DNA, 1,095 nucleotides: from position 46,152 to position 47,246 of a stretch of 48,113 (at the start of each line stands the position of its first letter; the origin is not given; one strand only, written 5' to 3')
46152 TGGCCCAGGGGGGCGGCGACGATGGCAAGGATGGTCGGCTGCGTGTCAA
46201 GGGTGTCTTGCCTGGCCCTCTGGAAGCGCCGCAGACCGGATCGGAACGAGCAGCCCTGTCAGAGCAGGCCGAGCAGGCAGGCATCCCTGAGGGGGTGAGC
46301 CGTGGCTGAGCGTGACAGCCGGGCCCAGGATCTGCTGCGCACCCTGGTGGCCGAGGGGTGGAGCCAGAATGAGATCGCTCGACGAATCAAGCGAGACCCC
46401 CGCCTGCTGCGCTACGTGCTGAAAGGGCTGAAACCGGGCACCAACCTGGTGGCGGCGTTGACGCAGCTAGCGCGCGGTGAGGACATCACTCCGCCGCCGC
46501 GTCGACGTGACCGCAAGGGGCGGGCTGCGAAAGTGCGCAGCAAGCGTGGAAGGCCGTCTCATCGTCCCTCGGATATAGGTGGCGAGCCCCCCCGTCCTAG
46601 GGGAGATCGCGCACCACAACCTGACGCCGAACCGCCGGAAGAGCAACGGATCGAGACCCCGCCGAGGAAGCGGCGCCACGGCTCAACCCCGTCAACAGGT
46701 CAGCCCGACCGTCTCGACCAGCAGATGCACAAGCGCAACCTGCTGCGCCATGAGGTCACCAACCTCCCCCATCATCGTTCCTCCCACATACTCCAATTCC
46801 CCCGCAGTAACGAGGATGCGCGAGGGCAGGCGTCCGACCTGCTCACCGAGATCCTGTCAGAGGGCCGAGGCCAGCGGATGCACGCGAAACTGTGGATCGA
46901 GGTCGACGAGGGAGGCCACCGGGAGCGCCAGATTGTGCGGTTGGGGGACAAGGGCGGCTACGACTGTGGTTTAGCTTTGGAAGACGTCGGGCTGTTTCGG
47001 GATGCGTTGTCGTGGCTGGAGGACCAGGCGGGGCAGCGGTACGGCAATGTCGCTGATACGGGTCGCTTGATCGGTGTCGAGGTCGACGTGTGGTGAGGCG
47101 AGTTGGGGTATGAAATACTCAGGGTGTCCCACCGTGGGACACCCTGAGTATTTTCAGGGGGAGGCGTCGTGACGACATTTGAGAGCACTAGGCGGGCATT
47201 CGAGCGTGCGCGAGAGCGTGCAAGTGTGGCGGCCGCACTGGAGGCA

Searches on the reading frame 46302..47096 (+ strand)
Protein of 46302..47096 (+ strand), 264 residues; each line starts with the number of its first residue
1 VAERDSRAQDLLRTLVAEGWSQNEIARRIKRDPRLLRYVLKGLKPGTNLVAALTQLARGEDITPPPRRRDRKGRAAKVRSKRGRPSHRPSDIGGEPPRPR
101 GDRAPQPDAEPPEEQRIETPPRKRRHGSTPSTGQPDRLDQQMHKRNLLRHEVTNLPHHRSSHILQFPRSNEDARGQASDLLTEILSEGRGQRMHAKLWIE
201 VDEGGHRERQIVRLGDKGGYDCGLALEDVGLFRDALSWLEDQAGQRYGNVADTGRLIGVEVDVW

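Call 18: search_protein_families(library=pfam, proteins=[window:46302-47096:+], max_evalue=0.01)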
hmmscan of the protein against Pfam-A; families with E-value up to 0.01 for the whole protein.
window:46302-47096:+ (264 aa): 1 family
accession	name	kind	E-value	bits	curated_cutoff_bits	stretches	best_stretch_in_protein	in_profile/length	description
PF13936.12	HTH_38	-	0.0048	17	27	1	13-41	14-42/44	Helix-turn-helix domain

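Call 33: search_protein_families(library=ncbifam, proteins=[window:46302-47096:+], max_evalue=1)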
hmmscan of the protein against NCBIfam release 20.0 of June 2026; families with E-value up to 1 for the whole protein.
window:46302-47096:+ (264 aa): 2 families
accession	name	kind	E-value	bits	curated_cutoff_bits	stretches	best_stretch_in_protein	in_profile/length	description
TIGR02435.1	CobG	equivalog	0.06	12.3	234.8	1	167-207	101-141/388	precorrin-3B synthase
NF058524.1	6A-MBL_enzyme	equivalog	0.19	10.8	220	1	142-188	238-283/346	anti-phage 6A-MBL system MBL-fold protein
